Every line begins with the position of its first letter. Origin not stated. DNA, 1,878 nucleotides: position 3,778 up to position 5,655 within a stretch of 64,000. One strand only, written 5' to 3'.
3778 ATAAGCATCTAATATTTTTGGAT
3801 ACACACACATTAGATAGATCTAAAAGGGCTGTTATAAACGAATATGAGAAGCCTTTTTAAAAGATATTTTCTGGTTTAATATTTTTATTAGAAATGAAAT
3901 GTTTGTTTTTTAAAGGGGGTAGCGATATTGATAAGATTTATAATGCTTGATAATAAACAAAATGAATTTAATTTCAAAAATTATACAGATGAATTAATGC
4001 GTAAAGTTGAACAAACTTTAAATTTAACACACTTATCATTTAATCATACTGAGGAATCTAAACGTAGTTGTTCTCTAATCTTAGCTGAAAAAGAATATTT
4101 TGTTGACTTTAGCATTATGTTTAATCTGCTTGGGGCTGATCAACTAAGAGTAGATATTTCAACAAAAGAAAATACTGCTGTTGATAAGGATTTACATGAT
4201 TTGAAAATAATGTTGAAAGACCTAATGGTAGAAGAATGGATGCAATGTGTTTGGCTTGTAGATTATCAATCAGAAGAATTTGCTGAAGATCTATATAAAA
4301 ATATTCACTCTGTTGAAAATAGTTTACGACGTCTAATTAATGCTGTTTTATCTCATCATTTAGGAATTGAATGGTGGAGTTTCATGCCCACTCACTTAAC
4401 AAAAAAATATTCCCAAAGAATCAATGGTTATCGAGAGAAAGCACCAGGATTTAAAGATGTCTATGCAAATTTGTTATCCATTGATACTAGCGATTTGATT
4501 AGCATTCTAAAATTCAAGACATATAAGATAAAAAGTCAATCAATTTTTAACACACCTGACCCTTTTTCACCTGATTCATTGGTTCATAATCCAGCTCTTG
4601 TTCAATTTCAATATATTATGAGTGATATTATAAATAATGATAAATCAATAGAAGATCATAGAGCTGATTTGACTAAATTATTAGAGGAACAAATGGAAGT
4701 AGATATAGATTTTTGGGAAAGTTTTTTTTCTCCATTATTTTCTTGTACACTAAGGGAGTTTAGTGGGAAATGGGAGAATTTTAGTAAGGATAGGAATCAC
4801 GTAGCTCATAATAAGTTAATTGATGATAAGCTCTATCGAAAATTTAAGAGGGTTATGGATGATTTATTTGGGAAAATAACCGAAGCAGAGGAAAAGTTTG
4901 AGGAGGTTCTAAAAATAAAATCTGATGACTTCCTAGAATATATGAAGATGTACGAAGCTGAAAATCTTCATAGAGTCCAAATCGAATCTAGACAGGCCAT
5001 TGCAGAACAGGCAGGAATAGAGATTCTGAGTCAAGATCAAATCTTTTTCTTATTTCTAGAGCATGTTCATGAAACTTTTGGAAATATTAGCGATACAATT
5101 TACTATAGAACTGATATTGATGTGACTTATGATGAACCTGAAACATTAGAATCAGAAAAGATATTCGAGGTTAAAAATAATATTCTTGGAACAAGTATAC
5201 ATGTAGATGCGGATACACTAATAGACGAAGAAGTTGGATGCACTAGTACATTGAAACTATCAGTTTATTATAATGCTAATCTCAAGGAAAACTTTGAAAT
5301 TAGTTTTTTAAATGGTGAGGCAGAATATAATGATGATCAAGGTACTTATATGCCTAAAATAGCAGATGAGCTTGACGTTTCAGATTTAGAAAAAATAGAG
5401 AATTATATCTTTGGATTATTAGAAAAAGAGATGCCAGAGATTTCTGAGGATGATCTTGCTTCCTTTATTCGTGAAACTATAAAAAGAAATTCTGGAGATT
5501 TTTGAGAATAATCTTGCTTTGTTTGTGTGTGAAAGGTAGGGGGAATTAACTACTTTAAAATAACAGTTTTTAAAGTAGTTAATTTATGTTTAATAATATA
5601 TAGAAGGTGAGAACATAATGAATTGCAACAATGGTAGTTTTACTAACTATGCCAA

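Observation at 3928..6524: HEPN (Rx4H) protein plus 4-TM partner: candidate two-gene abortive-infection/defence module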

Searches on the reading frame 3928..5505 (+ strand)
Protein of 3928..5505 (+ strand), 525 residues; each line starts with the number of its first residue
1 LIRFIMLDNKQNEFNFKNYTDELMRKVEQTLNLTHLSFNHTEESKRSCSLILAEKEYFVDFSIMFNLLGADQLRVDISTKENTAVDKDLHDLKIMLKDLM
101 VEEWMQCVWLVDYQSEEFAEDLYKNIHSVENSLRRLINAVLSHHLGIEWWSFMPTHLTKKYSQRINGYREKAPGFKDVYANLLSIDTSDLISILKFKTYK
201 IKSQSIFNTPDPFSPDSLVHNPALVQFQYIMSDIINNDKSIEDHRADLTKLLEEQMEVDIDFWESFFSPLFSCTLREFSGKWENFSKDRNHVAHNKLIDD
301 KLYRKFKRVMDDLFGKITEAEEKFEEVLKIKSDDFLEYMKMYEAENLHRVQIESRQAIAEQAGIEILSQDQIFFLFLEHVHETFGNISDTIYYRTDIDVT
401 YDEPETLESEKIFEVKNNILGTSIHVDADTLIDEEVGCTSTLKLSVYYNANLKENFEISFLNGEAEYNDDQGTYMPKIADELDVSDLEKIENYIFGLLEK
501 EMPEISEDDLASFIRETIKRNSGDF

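Call 3: search_protein_families(library=pfam, proteins=[window:3928-5505:+], max_evalue=1)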
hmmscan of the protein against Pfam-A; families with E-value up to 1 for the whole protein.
window:3928-5505:+ (525 aa): 4 families
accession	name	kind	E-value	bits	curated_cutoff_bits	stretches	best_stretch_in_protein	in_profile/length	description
PF18731.6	HEPN_Swt1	-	0.00057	20.6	27.5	0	127-164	4-41/115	Swt1-like HEPN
PF14131.11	DUF4298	-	0.016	15.7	27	1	310-379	4-77/87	Domain of unknown function (DUF4298)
PF11245.13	DUF2544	-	0.028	14.3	25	1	58-96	185-223/246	Protein of unknown function (DUF2544)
PF19671.4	DUF6174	-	0.2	12.4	23.8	0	293-330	52-88/122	Family of unknown function (DUF6174)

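Call 4: search_protein_families(library=padloc, proteins=[window:3928-5505:+], max_evalue=1)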
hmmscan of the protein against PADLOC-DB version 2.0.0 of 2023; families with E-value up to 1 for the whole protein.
window:3928-5505:+ (525 aa): 3 families
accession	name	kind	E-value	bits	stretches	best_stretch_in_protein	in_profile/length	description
PDLC04592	PDC-M34B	-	3.2e-05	21.7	1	120-166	59-106/192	-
PDLC04591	PDC-M34B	-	0.002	16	1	120-151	52-84/185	-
PDLC04590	PDC-M34B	-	0.003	15.5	1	121-167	15-62/147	-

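Call 5: search_protein_families(library=ncbifam, proteins=[window:3928-5505:+], max_evalue=1)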
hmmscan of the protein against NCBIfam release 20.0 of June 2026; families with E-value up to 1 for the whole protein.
window:3928-5505:+ (525 aa): 2 families
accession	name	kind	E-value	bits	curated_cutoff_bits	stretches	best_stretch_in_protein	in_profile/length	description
NF010070.0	PRK13551.1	subfamily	0.0017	17.2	483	1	310-430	43-165/365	agmatine deiminase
NF008229.0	PRK10996.1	equivalog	0.098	12.4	125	1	238-289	35-81/141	thioredoxin TrxC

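Call 10: find_homologous_proteins(query=window:3928-5505:+, max_evalue=0.001)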
Query window:3928-5505:+ (525 aa): 62 proteins with E <= 0.001 among 7145 candidates.
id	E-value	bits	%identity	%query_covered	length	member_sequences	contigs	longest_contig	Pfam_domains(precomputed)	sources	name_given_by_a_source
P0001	0.0e+0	1168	100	100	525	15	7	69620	-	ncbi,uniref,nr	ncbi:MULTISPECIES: hypothetical protein [Bacillus]|uniref:hypothetical protein n=1 Tax=Bacillus TaxI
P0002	5.8e-262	888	75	100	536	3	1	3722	-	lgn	-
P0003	2.2e-231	787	69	99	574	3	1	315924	-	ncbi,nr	ncbi:hypothetical protein PDL16_08640 [Bacillus cereus group sp. BY9-3LC]|nr:hypothetical protein [B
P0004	6.8e-226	769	70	97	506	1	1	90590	-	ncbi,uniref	ncbi:hypothetical protein ACQKNO_24570 [Bacillus paramycoides]|uniref:hypothetical protein n=1 Tax=B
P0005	1.4e-225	768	70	96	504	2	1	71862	PF18731.7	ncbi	ncbi:hypothetical protein ACWKUB_28215 [Bacillus toyonensis]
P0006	3.3e-223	760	68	97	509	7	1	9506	PF18731.7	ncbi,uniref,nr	ncbi:hypothetical protein [Bacillus wiedmannii]|uniref:hypothetical protein n=1 Tax=Bacillus wiedman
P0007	9.8e-223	759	69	98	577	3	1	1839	-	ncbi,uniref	ncbi:hypothetical protein, partial [Bacillus mycoides]|uniref:hypothetical protein n=1 Tax=Bacillus 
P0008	7.3e-222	756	68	96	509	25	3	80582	-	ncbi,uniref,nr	ncbi:hypothetical protein CN432_24195 [Bacillus thuringiensis]|uniref:hypothetical protein n=1 Tax=B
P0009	2.1e-221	754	68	96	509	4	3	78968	PF18731.7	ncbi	ncbi:hypothetical protein ACQKNT_25165 [Bacillus cereus]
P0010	1.7e-217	741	66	99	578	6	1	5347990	PF18731.7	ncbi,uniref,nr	ncbi:hypothetical protein VSY18_05025 [Bacillus albus]|uniref:hypothetical protein n=1 Tax=Bacillus 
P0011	3.2e-213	727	65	99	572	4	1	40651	PF18731.7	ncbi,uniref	ncbi:hypothetical protein [Bacillus mycoides]|uniref:hypothetical protein n=1 Tax=Bacillus mycoides 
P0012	3.8e-212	724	64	99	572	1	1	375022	PF18731.7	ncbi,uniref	ncbi:hypothetical protein [Bacillus cereus]|uniref:hypothetical protein n=1 Tax=Bacillus cereus TaxI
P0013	2.6e-207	708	63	99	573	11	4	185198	PF18731.7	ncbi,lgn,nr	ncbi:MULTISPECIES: hypothetical protein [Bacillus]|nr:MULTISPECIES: hypothetical protein [Bacillus] 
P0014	3.5e-201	688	63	98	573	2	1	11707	-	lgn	-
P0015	7.3e-200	683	62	98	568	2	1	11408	-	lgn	-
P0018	3.6e-195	668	61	99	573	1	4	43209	PF18731.7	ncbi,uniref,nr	ncbi:hypothetical protein [Bacillus toyonensis]|uniref:hypothetical protein n=1 Tax=Bacillus toyonen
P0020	9.3e-195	666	61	99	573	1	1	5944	PF18731.7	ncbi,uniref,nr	ncbi:hypothetical protein [Bacillus toyonensis]|uniref:hypothetical protein n=1 Tax=Bacillus toyonen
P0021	3.7e-192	658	61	98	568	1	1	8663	PF18731.7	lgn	-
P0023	9.0e-191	653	60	98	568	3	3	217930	PF18731.7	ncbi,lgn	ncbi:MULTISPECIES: hypothetical protein [unclassified Bacillus (in: firmicutes)]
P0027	9.3e-164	564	51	99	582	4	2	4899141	-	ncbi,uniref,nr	ncbi:hypothetical protein BC6307_19055 [Sutcliffiella cohnii]|uniref:Apea-like HEPN domain-containin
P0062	4.3e-55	206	30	97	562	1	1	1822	PF18731.7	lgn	-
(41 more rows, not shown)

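Call 16: find_related_loci(query=A1, collection=genome_contigs, flank=8000)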
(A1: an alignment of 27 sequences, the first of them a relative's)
Query A1 (525 aa) in genome_contigs; peptide patterns used: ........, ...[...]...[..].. (x = any residue, [..] = any of these).
47 stretches matched a pattern; 41 encode a relative of the query (tblastn E <= 1e-3); 40 distinct loci.
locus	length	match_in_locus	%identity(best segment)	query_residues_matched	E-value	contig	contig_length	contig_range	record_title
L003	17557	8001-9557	51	1-513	2e-164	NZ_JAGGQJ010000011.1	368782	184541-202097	Bacillus sp. ISL-34 ISL34_12, whole genome shotgun sequence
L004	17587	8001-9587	45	1-517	2e-142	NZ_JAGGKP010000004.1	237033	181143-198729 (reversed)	Paenibacillus sediminis strain DSM 23491 Ga0454126_04, whole genome shotgun sequence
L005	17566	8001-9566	43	1-522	2e-134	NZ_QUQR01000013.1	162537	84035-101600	Bacillus sp. dmp10 NODE_13_length_162537_cov_40.318675, whole genome shotgun sequence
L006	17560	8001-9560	41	1-522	1e-127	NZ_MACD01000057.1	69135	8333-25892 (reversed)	Bacillus pacificus strain EB422 contig58, whole genome shotgun sequence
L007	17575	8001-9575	43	1-512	1e-125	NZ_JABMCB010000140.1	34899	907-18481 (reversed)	Paenibacillus xylanilyticus strain LMG 21957 k141_207, whole genome shotgun sequence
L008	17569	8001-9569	42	1-512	2e-123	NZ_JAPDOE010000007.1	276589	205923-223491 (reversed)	Paenibacillus sp. LS1 LS1_assembly_unicycler_contig_7, whole genome shotgun sequence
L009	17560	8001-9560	40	1-522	1e-120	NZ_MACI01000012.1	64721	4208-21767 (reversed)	Bacillus luti strain TD41 contig2, whole genome shotgun sequence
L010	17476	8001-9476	42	1-484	2e-114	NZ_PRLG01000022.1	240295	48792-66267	Paenibacillus illinoisensis strain E3 NODE_135_length_240255_cov_316.718506, whole genome shotgun sequence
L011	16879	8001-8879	51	224-516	2e-88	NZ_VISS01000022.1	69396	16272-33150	Aeribacillus composti strain KCTC 33824 Ga0310557_122, whole genome shotgun sequence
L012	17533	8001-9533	38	6-520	3e-110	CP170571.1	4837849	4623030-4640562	Bacillus toyonensis strain GXUN31-2 chromosome, complete genome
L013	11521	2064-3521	31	1-505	6e-61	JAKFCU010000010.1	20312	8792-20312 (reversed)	MAG: Brevibacillus sp. isolate LC029 contig-124_2293, whole genome shotgun sequence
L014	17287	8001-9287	30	42-490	2e-58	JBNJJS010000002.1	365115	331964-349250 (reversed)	MAG: Bacillota bacterium isolate BLK98 2, whole genome shotgun sequence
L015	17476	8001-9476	42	1-484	2e-114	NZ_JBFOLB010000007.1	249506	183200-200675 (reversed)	Paenibacillus xylanilyticus strain 179-F 6A4 NHS NODE_7_length_249506_cov_85.707235, whole genome shotgun sequence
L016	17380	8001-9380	30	39-508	1e-53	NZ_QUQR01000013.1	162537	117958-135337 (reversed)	Bacillus sp. dmp10 NODE_13_length_162537_cov_40.318675, whole genome shotgun sequence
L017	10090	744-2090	38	1-520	1e-66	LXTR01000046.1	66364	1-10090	Flavobacteriaceae bacterium CP2B contig-5000008, whole genome shotgun sequence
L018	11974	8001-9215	29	83-516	5e-42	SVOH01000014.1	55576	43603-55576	MAG: Oscillospiraceae bacterium isolate SIG560 NODE_3391_length_55576_cov_2.346607, whole genome shotgun sequence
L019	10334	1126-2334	32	71-499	4e-41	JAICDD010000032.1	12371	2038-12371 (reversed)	MAG: Fusobacteriales bacterium isolate K_7_4_bin.55 scaffold_2461, whole genome shotgun sequence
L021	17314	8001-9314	28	57-501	1e-35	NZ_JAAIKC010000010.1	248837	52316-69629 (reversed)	Paenibacillus sp. SYP-B3998 NODE_10, whole genome shotgun sequence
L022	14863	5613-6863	26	68-501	3e-35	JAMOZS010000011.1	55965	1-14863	MAG: Roseburia sp. isolate NALB_7811_12 Scaffold_#11__SCF_011___55965_bp, whole genome shotgun sequence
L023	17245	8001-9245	27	72-502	3e-34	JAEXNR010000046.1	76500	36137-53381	MAG: Bacillota bacterium isolate OH_HBrB_107 k127_137864, whole genome shotgun sequence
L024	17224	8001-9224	28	72-494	4e-34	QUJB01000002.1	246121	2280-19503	Clostridium sp. AM30-24 AM30-24.Scaf2, whole genome shotgun sequence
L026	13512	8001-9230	27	68-494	3e-31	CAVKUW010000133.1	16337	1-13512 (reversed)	Butyricicoccaceae bacterium isolate G02637-L1_cleanbin_000017 genome assembly, contig: Spades_G02637-L1_contig_1471, who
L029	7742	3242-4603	26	49-525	5e-29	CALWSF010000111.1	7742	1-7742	MAG: uncultured Lachnospiraceae bacterium isolate BRZ_PG__bin54 genome assembly, contig: BRZ_PG__NODE_16313_length_7742_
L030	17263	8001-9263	28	57-494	1e-28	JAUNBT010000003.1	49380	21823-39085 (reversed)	MAG: Lachnospiraceae bacterium isolate S1R_St_64 NODE_258_length_49380_cov_8.065281, whole genome shotgun sequence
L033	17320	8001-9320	27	52-502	1e-22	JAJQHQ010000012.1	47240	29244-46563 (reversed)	MAG: Lachnospiraceae bacterium isolate U.6_1 NODE_120_length_47240_cov_19.724510, whole genome shotgun sequence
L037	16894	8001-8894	27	86-400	4e-19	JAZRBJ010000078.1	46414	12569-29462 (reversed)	MAG: Faecousia sp. isolate T1900045129_TC20190123.MAGScoT_cleanbin_000018 SGB_4874_k141_2282262, whole genome shotgun se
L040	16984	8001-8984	26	77-408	5e-23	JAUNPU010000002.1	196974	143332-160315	MAG: Eubacteriales bacterium isolate S36M_St_44 NODE_19_length_196974_cov_42.315348, whole genome shotgun sequence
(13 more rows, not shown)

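Call 22: search_protein_families(library=pfam, proteins=[L026:2939-4708:+, L022:7049-8509:+, L007:2441-4153:+, L007:4169-6067:+, L023:5752-7143:+, L006:9831-11081:+, L024:4208-5302:+, L024:5307-7610:+, L022:8818-10917:+, L004:6235-7965:+], max_evalue=0.001)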
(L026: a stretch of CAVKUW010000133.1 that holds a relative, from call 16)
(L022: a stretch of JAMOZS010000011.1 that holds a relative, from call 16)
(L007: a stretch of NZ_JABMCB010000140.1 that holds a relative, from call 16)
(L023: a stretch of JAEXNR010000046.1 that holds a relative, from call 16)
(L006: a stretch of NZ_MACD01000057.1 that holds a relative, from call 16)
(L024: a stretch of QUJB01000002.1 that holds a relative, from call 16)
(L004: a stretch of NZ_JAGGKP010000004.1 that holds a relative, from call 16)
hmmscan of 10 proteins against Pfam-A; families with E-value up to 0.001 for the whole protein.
L026:2939-4708:+ (589 aa): 3 families
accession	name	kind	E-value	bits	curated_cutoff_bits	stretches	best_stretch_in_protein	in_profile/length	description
PF00239.26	Resolvase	-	1e-23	84.5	23.3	1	46-199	1-144/145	Resolvase, N terminal domain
PF07508.19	Recombinase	-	1.9e-20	73.5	21.1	1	223-343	1-101/102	Recombinase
PF13408.12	Zn_ribbon_recom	-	2e-08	34.9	25.3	1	365-426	2-57/58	Recombinase zinc beta ribbon domain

L022:7049-8509:+ (486 aa): 2 families
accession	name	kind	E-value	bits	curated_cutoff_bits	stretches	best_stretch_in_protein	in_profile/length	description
PF04326.19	SLFN_AlbA_2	-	1.1e-17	65.1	25.3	1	21-132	1-114/118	Schlafen, AlbA_2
PF21247.3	Fic-like_C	-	9.5e-07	29.1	27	1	435-482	14-61/64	Filamentation induced by cAMP protein Fic-like, C-terminal domain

L007:2441-4153:+ (570 aa): 2 families
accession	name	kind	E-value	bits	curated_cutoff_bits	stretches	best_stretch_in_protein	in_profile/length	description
PF13401.12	AAA_22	-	2e-13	51.3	27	1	147-285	11-123/130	AAA domain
PF05621.17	TniB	-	4e-09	36.6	22.4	1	144-293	38-170/189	Bacterial TniB protein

L007:4169-6067:+ (632 aa): 2 families
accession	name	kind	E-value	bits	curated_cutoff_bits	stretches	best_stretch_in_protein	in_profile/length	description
PF15978.11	TnsD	-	1.8e-53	182.2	32.4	1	238-568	37-353/355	Tn7-like transposition protein D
PF06527.16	TniQ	-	1e-07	33.1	27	1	6-155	2-141/142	TniQ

L023:5752-7143:+ (463 aa): 10 families
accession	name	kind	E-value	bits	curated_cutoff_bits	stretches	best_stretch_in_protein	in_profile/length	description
PF05958.17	tRNA_U5-meth_tr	-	9.6e-25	87.8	23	1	91-455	2-357/357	tRNA (Uracil-5-)-methyltransferase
PF13847.12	Methyltransf_31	-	9.2e-12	45.3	27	1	308-409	4-108/145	Methyltransferase domain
PF02475.24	TRM5-TYW2_MTfase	-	2.7e-08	34.4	28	1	307-391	36-117/164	TRM5/TYW2 methyltransferase domain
PF01938.26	TRAM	-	2.7e-08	34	21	1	13-59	10-59/61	TRAM domain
PF13649.12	Methyltransf_25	-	2.3e-06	28.6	27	1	311-370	1-60/97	Methyltransferase domain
PF05175.20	MTS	-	6e-06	26.5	23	1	308-389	32-109/170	Methyltransferase small domain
PF06325.19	PrmA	-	3.3e-05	24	22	1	300-383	155-231/296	Ribosomal protein L11 methyltransferase (PrmA)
PF09445.16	Methyltransf_15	-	3.4e-05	23.9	22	1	310-392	3-85/165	RNA cap guanine-N2 methyltransferase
PF03602.21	Cons_hypoth95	-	4.7e-05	23.6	24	1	308-415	42-155/182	Conserved hypothetical protein 95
PF08241.18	Methyltransf_11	-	0.00039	21.4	21.2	1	313-369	2-55/95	Methyltransferase domain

L006:9831-11081:+ (416 aa): 3 families
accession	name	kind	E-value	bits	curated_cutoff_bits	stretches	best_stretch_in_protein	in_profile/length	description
PF12639.13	Colicin-DNase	-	5.7e-35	120.5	25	1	312-405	3-96/96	DNase/tRNase domain of colicin-like bacteriocin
PF06013.18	WXG100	-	1.7e-23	83.1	27.3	1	10-95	1-86/86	Proteins of 100 residues with WXG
PF14414.12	WHH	-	5.8e-14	52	25.1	1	376-413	6-43/43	A nuclease of the HNH/ENDO VII superfamily with conserved WHH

L024:4208-5302:+ (364 aa): 3 families
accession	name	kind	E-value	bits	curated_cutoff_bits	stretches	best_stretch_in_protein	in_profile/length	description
PF00004.35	AAA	-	7.3e-30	104.5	21.2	1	122-247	1-130/131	ATPase family associated with various cellular activities (AAA)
PF13401.12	AAA_22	-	2.4e-06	28.3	27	0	120-226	6-124/130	AAA domain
PF20720.3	nSTAND3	-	0.0006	20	27.2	0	120-188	18-77/155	Novel STAND NTPase 3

L024:5307-7610:+ (767 aa): 1 family
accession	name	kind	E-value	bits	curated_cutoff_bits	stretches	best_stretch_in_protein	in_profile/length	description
PF00082.27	Peptidase_S8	-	1.1e-26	94.3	21.8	1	261-547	2-288/288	Subtilase family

L022:8818-10917:+ (699 aa): 5 families
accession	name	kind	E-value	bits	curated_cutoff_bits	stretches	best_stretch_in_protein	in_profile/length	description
PF07728.20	AAA_5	-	1e-25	90.8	22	1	443-592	1-139/139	AAA domain (dynein-related subfamily)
PF20720.3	nSTAND3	-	2.1e-06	28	27.2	1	430-479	6-51/155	Novel STAND NTPase 3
PF01878.24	EVE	-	5e-06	27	23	1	274-398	2-145/145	EVE domain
PF13173.12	AAA_14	-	0.0006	20.3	27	0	443-531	4-74/129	AAA domain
PF00004.35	AAA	-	0.00064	20.6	21.2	0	444-593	1-124/131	ATPase family associated with various cellular activities (AAA)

L004:6235-7965:+ (576 aa): 6 families
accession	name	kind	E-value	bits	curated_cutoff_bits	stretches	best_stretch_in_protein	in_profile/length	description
PF00580.27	UvrD-helicase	-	3.1e-30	106.2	23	2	178-268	177-266/271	UvrD/REP helicase N-terminal domain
PF13245.12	AAA_19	-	5.4e-13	49.7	25.1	1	14-255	3-131/134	AAA domain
PF13361.12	UvrD_C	-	6.7e-13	49.2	25.6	1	500-561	290-347/350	UvrD-like helicase C-terminal domain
PF01443.25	Viral_helicase1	-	0.0001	22.6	21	0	212-269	58-115/228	Viral superfamily 1 RNA helicase core domain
PF13604.12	AAA_30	-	0.00023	21.4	27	0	217-252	92-127/191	AAA domain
PF13401.12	AAA_22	-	0.00036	21.3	27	0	20-82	5-64/130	AAA domain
